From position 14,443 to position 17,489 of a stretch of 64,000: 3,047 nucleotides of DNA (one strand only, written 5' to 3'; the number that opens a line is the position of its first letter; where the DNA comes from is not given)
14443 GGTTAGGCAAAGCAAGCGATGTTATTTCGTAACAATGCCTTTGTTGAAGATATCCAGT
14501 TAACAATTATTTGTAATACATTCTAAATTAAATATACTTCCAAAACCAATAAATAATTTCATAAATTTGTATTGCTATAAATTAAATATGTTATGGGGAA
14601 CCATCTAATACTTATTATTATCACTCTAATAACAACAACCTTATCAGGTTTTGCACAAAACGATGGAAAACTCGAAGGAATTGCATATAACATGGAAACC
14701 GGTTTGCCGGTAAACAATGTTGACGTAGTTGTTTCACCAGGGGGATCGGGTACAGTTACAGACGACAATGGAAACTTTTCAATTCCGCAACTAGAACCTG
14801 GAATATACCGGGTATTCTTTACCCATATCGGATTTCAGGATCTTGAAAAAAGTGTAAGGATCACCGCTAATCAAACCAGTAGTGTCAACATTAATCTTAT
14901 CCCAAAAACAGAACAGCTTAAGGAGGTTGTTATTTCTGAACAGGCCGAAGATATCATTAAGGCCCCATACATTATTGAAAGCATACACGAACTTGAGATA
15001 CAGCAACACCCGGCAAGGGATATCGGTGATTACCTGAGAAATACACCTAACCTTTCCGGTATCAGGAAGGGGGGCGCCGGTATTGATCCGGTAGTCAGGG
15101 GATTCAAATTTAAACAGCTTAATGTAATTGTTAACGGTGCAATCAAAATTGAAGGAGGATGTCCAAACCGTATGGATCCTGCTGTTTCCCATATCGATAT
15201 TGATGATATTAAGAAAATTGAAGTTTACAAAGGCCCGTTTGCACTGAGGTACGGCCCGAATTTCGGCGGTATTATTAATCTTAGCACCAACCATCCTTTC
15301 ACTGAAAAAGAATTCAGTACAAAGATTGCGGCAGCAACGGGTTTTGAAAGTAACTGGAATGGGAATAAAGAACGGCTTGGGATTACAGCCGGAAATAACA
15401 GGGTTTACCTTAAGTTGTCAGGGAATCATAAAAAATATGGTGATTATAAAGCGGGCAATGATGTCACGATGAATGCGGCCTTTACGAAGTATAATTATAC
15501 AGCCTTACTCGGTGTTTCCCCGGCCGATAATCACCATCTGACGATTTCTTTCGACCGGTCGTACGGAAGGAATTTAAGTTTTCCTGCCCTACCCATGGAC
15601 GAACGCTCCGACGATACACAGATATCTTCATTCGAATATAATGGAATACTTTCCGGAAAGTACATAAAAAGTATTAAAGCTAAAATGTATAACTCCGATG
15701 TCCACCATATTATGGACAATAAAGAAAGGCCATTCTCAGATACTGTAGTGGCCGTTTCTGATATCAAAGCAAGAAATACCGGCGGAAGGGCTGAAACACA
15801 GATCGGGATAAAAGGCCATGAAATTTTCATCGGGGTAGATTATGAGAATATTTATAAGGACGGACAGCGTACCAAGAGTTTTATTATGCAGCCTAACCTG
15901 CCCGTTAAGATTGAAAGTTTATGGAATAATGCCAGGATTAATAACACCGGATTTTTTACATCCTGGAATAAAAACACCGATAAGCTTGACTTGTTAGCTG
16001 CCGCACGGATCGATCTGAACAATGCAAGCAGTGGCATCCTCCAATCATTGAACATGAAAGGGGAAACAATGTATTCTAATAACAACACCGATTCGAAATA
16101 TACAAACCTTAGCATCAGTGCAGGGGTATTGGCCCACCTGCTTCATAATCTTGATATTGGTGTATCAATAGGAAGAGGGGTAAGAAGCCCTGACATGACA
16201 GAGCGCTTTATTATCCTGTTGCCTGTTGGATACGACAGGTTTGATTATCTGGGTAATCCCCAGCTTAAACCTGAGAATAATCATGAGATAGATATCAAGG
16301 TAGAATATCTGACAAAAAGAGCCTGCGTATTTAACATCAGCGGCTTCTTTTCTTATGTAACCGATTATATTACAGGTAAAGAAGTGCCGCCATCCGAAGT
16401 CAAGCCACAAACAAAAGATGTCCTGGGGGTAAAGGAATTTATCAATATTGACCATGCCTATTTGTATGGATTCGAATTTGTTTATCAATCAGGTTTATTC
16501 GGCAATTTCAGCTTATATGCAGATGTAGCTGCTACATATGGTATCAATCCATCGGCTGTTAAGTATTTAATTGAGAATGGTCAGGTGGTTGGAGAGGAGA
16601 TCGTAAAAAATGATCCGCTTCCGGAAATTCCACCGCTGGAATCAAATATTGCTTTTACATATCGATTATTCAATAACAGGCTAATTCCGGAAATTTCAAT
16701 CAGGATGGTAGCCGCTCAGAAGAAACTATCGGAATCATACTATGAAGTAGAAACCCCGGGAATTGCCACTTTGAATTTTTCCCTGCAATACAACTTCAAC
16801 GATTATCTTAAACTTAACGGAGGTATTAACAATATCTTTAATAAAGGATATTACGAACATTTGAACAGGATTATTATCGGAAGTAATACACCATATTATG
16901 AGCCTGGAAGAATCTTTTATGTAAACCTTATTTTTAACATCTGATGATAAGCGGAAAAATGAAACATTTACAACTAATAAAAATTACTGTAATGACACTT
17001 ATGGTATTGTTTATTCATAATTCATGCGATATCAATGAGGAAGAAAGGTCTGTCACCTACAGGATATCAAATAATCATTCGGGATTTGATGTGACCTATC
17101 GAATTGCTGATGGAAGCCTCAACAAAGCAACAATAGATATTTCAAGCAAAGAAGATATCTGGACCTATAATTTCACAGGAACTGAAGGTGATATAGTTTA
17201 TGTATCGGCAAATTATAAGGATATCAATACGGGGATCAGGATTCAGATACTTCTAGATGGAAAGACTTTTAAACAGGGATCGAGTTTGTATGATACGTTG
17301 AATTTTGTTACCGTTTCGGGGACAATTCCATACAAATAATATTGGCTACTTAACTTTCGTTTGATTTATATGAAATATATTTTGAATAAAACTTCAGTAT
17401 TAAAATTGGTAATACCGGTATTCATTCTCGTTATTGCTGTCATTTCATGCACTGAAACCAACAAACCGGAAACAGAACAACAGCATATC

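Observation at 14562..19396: Candidate copper-uptake cassette: TonB-dependent receptor, lipoprotein, MbnP-like protein and di-haem peroxidase (MbnH-like)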

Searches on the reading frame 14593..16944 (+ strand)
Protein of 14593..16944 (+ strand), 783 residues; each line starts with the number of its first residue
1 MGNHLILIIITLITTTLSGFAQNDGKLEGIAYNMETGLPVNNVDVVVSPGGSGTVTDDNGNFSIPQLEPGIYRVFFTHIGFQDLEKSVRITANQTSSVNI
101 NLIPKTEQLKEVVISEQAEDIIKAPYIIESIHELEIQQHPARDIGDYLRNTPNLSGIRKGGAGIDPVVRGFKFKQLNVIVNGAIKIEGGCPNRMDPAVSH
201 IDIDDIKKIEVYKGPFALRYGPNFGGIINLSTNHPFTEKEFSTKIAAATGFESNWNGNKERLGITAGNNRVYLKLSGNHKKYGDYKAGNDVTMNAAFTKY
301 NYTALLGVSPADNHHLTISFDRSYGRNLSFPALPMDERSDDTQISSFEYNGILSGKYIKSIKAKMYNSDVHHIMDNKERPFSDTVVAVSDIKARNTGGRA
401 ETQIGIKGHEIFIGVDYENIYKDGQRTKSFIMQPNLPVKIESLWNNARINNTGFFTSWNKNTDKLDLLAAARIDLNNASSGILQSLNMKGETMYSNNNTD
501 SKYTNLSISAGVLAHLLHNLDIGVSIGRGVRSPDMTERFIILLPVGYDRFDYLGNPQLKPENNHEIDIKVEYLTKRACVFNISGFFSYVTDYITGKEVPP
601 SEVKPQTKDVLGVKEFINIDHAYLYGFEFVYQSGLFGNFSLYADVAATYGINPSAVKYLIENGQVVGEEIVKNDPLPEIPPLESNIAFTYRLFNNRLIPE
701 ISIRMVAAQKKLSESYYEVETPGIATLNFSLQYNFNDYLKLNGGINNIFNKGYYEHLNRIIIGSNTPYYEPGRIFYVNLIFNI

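Call 3: search_protein_families(library=pfam, proteins=[window:14593-16944:+], max_evalue=0.1)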
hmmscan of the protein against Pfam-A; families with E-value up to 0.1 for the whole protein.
window:14593-16944:+ (783 aa): 9 families
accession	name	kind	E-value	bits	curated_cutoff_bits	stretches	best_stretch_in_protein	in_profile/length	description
PF00593.30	TonB_dep_Rec_b-barrel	-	1.3e-31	111.4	27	1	286-748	10-436/436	TonB dependent receptor-like, beta-barrel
PF07715.20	Plug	-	2.1e-17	64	23.9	1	122-223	3-102/107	TonB-dependent Receptor Plug Domain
PF13715.12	CarbopepD_reg_2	-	8.3e-16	58.2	32.2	1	32-114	6-88/88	CarboxypepD_reg-like domain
PF13620.12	CarboxypepD_reg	-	3.6e-14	53.3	32.3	1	35-102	9-81/82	Carboxypeptidase regulatory-like domain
PF14686.12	fn3_3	-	0.003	17.7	24.4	1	54-97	29-74/75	Polysaccharide lyase family 4, domain II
PF08308.17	PEGA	-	0.01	16.2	20.8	1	63-104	28-69/71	PEGA domain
PF17210.9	SdrD_B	-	0.011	16.3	29.7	1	23-88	9-74/112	SdrD B-like domain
PF09430.16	EMC7_beta-sandw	-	0.061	14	26.6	0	40-96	7-65/122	ER membrane protein complex subunit 7, beta-sandwich domain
PF20608.4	Phage_tube_C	-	0.092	13.5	24.1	0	55-91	42-79/82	Phage tail tube protein C-terminal domain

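Call 4: search_protein_families(library=ncbifam, proteins=[window:14593-16944:+], max_evalue=0.1)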
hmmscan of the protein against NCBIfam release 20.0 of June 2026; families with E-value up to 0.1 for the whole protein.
window:14593-16944:+ (783 aa): 25 families
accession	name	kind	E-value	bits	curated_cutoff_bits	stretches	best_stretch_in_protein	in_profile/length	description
TIGR01778.1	TonB-copper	equivalog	5.5e-75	253.4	472.45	1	137-781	10-635/637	TonB-dependent copper receptor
TIGR01785.1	TonB-hemin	subfamily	8e-47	160.1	316.85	1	112-777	5-671/677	TonB-dependent heme/hemoglobin receptor family protein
TIGR01786.1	TonB-hemlactrns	subfamily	1.2e-42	146.3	323.75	2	445-778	384-714/719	TonB-dependent hemoglobin/transferrin/lactoferrin family receptor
TIGR01783.1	TonB-siderophor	subfamily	3.4e-30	105.3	223.5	2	133-337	11-206/649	TonB-dependent siderophore receptor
TIGR01782.1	TonB-Xanth-Caul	subfamily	3.9e-15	55.2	310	2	554-780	638-865/868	TonB-dependent receptor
NF010038.0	PRK13513.1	equivalog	3.4e-14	52.3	942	2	108-427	34-350/659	ligand-gated channel protein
TIGR01779.1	TonB-B12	equivalog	6.8e-14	51.3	599.7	2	117-278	40-197/614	TonB-dependent vitamin B12 receptor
NF010010.0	PRK13483.1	equivalog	4.8e-13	48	927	2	98-261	23-190/660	ligand-gated channel protein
TIGR04056.1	OMP_RagA_SusC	subfamily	1.3e-11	43.6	368.25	1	35-217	10-186/981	SusC/RagA family TonB-linked outer membrane protein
NF010051.0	PRK13528.1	subfamily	1.7e-11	43.1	583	2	724-779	673-723/727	FepA family TonB-dependent siderophore receptor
NF010048.1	PRK13524.1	subfamily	4.9e-11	41.8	493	2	720-781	678-742/744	FepA family TonB-dependent siderophore receptor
NF007926.1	PRK10641.1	equivalog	4.7e-10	38.6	836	1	131-476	51-384/617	TonB-dependent vitamin B12 receptor BtuB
NF049945.1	TonB_dep_FCYXU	equivalog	6.5e-10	38.2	825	1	168-428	100-376/697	TonB-dependent receptor, FCYXU motif-type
NF049946.1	TonB_dep_CU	exception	1.6e-08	33.3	700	2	581-755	514-663/683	TonB-dependent receptor, CU motif-type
NF041535.1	TonB_rec_PqqU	equivalog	2.2e-07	29.6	1200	1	188-236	82-133/676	TonB-dependent receptor PqqU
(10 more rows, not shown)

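Call 27: search_solved_structures(query=window:14593-16944:+, max_evalue=1e-10, show_alignments=1)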
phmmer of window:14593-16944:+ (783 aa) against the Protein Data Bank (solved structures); distinct sequences matched with E-value up to 1e-10: 7.
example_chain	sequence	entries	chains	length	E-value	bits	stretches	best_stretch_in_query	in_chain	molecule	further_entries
6fok_A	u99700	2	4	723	1.1e-36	129.7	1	136-781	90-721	Putative copper transport outer membrane porin OprC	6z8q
6z8s_A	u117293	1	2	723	1e-35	126.5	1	136-781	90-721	Putative copper transport outer membrane porin OprC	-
6z8r_A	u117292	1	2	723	1e-35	126.4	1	136-781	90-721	Putative copper transport outer membrane porin OprC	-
6z8y_A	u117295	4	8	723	1.9e-35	125.6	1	136-781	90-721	Putative copper transport outer membrane porin OprC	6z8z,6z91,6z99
6z8t_A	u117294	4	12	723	2.6e-35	125.1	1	136-781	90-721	Putative copper transport outer membrane porin OprC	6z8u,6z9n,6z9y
6fom_A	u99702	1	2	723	1.3e-34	122.8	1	136-781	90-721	Putative copper transport outer membrane porin OprC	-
9gbc_A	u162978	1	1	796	3.5e-13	51.9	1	16-234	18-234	TonB-linked outer membrane receptor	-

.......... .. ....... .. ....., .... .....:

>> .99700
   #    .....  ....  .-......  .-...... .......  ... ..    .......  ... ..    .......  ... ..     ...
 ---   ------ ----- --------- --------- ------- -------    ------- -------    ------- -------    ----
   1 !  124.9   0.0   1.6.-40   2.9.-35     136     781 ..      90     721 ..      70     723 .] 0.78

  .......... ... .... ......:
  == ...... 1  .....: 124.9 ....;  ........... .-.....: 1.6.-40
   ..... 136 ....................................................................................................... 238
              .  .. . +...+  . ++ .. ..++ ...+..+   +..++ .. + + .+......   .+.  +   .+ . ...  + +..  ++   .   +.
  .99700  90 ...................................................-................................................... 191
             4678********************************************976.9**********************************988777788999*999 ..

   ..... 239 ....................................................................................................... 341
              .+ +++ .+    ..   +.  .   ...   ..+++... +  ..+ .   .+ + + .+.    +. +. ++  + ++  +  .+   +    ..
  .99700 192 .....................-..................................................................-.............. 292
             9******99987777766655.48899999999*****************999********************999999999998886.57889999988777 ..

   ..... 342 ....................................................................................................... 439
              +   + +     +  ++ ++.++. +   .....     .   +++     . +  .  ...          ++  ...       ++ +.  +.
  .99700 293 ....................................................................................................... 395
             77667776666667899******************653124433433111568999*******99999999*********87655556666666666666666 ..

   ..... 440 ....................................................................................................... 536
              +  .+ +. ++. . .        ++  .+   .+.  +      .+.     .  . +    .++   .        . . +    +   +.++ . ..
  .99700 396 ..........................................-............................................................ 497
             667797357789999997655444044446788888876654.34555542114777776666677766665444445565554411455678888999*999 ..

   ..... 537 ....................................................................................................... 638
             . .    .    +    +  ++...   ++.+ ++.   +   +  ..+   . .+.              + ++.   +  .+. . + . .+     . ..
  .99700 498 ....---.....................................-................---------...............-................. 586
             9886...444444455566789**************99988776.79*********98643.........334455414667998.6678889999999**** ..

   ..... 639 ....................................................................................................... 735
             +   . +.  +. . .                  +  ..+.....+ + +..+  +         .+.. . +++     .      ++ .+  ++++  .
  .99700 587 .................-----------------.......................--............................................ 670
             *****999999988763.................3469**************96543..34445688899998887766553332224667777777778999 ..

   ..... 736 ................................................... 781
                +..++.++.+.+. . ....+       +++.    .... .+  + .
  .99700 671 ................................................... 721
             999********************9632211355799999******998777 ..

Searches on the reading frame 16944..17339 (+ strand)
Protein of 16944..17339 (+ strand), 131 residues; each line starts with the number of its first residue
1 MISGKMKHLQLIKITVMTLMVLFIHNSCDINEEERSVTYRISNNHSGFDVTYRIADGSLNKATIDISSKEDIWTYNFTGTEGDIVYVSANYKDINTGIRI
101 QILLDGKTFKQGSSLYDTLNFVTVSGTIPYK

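Call 3: search_protein_families(library=pfam, proteins=[window:16944-17339:+], max_evalue=0.1)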
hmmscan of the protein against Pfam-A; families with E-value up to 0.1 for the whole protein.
window:16944-17339:+ (131 aa): 1 family
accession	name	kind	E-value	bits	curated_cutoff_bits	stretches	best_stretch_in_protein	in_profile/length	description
PF14941.11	OAF_N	-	0.067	13.3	27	1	50-123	5-75/150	Out at first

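Call 4: search_protein_families(library=ncbifam, proteins=[window:16944-17339:+], max_evalue=0.1)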
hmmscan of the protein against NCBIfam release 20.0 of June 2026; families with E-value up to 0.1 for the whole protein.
window:16944-17339:+ (131 aa): 0 families

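Call 36: find_homologous_proteins(query=window:16959-17339:+, max_evalue=0.001)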
Query window:16959-17339:+ (126 aa): 46 proteins with E <= 0.001 among 47 candidates.
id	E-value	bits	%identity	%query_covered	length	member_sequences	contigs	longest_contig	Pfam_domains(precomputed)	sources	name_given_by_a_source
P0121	8.7e-77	273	100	100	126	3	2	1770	-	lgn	-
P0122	2.7e-41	158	62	92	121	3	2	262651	-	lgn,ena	-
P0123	2.7e-41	158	66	82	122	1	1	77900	-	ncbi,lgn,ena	-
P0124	5.5e-38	147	58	95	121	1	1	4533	-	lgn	-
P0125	9.0e-37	144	64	83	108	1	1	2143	-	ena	-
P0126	2.4e-36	142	56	100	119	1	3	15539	-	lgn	-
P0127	1.6e-35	140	58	90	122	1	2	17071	-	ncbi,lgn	-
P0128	4.6e-34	135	56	88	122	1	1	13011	-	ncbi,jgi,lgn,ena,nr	ncbi:MAG: hypothetical protein KKA81_14805 [Bacteroidetes bacterium]|nr:hypothetical protein [Bacter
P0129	3.0e-33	132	55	91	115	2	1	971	-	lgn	-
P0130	5.0e-33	131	51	97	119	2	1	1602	-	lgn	-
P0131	4.3e-32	128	56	90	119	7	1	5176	-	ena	-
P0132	7.1e-32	128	53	94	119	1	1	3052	-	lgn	-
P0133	1.2e-31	127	50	99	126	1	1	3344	-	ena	-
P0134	1.7e-31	126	51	100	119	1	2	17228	-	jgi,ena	-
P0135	2.4e-31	126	57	83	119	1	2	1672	-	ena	-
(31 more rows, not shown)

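Call 39: search_protein_families(library=pfam, alignment_id=A2, max_evalue=1)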
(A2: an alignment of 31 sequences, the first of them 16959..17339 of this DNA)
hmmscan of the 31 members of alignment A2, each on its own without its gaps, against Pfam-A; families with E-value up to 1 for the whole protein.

A. member 1, window:16959-17339:+ (126 aa): 2 families
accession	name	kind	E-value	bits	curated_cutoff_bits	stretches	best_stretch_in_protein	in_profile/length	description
PF14941.11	OAF_N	-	0.062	13.4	27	1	45-118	5-75/150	Out at first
PF22938.2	Integrase_p58_C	-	0.18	12.4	27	0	44-53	11-20/35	Integrase p58, C-terminal domain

B. families by the number of members that match (of 31 scanned): 34 families (the first 25 are shown)
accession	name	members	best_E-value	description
PF14941.11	OAF_N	8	0.0007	Out at first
PF08139.17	LPAM_1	6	0.014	Prokaryotic membrane lipoprotein lipid attachment site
PF20620.4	DUF6805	6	0.019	Family of unknown function (DUF6805)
PF13860.13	FlgD_ig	3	0.018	FlgD Ig-like domain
PF14285.11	DUF4367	2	0.0017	Domain of unknown function (DUF4367)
PF06019.16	Phage_30_8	2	0.011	Phage GP30.8 protein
PF17957.7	Big_7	2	0.45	Bacterial Ig domain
PF09911.14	DUF2140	1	0.0018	Uncharacterized protein conserved in bacteria (DUF2140)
PF01968.24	Hydantoinase_A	1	0.0023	Hydantoinase/oxoprolinase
PF13385.13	Laminin_G_3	1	0.0064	Concanavalin A-like lectin/glucanases superfamily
PF21451.2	NCAP_ISAV_N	1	0.012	Salmon anemia virus nucleoprotein N-terminal domain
PF22184.2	CBM_56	1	0.02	Carbohydrate binding module family 56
PF25682.1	Phage_VG64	1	0.02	Mycobacterium phage VG64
PF16396.11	DUF5005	1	0.022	Domain of unknown function (DUF5005)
PF19499.4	DUF6034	1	0.03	Family of unknown function (DUF6034)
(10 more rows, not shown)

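Call 43: predict_structure(alignment_id=A2)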
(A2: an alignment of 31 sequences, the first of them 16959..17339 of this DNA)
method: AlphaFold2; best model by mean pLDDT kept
length: 126 residues; sequences in the alignment: 31
mean_pLDDT: 90.8   pTM: 0.76
mean pLDDT of the five models: 90.8, 89.8, 88.5, 88.1, 86.4
residues with pLDDT >= 90: 82; 70-90: 38; 50-70: 6; < 50: 0
segments of 3 or more residues with pLDDT < 50: none
pLDDT, mean of each block of 10 residues (from residue 1): 79 85 78 96 96 97 93 96 92 95 95 86 93
secondary structure, 60 per line:
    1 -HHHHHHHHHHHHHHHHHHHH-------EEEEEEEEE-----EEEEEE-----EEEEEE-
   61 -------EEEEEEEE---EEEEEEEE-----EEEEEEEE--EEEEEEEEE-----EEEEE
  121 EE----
elements in order: H2-21 E29-37 E43-48 E54-59 E68-75 E79-86 E92-99 E102-110 E116-122

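Call 47: fold_search(model_id=the predicted structure, library=pdb)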
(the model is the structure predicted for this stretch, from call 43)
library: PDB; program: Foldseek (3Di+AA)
matches with E <= 10: 1268; with E <= 0.001: 2
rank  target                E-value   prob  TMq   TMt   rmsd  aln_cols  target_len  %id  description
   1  9mvz_A                1.9e-05  1.00  0.61  0.57  13.4       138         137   12  Tripartite complex of MmpL5-S5-AcpM from Mycolicibacterium smegmatis (released 2025-07-30)
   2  8em5_A                1.3e-04  1.00  0.61  0.81   2.4        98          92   16  Mycobacterium thermoresistible MmpS5 (released 2023-09-27)
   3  1olp_A                8.2e-03  0.96  0.34  0.16   7.8       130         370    8  Alpha Toxin from Clostridium Absonum (released 2003-10-23)
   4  1ca1                  8.7e-03  0.99  0.37  0.17   7.6       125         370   11  ALPHA-TOXIN FROM CLOSTRIDIUM PERFRINGENS (released 1999-05-04)
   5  1qm6_A                9.1e-03  0.96  0.35  0.16   7.0       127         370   12  Closed form of Clostridium perfringens alpha-toxin strain NCTC8237 (released 1999-09-27)
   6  3fg1_C                9.7e-03  0.99  0.35  0.10   6.6       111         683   14  Crystal structure of Delta413-417:GS LOX (released 2009-08-18)
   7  2wxt                  1.1e-02  0.95  0.33  0.16   8.7       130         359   12  Clostridium perfringens alpha-toxin strain NCTC8237 (released 2009-11-17)
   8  3fg3_C                1.2e-02  0.98  0.35  0.10   6.6       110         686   13  Crystal structure of Delta413-417:GS I805W LOX (released 2009-08-18)
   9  4xoh_C                1.2e-02  0.90  0.34  0.19   9.4       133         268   10  Mechanistic insights into anchorage of the contractile ring from yeast to humans (released 2015-07-15)
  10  4qwt_C                1.7e-02  0.98  0.35  0.10   6.5       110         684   14  Anaerobic crystal structure of delta413-417:GS LOX in complex with arachidonate (released 2014-09-24)
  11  1rp1                  2.1e-02  0.84  0.30  0.13   8.6       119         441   13  DOG PANCREATIC LIPASE RELATED PROTEIN 1 (released 1998-06-17)
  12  3fg3_A                2.4e-02  0.97  0.35  0.10   6.6       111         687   13  Crystal structure of Delta413-417:GS I805W LOX (released 2009-08-18)
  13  3fg1_A                2.5e-02  0.97  0.36  0.10   6.5       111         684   12  Crystal structure of Delta413-417:GS LOX (released 2009-08-18)
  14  3fg4_A                2.8e-02  0.96  0.35  0.10   6.5       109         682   13  Crystal structure of Delta413-417:GS I805A LOX (released 2009-08-18)
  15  3fg3_D                2.8e-02  0.80  0.31  0.09   8.0       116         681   14  Crystal structure of Delta413-417:GS I805W LOX (released 2009-08-18)
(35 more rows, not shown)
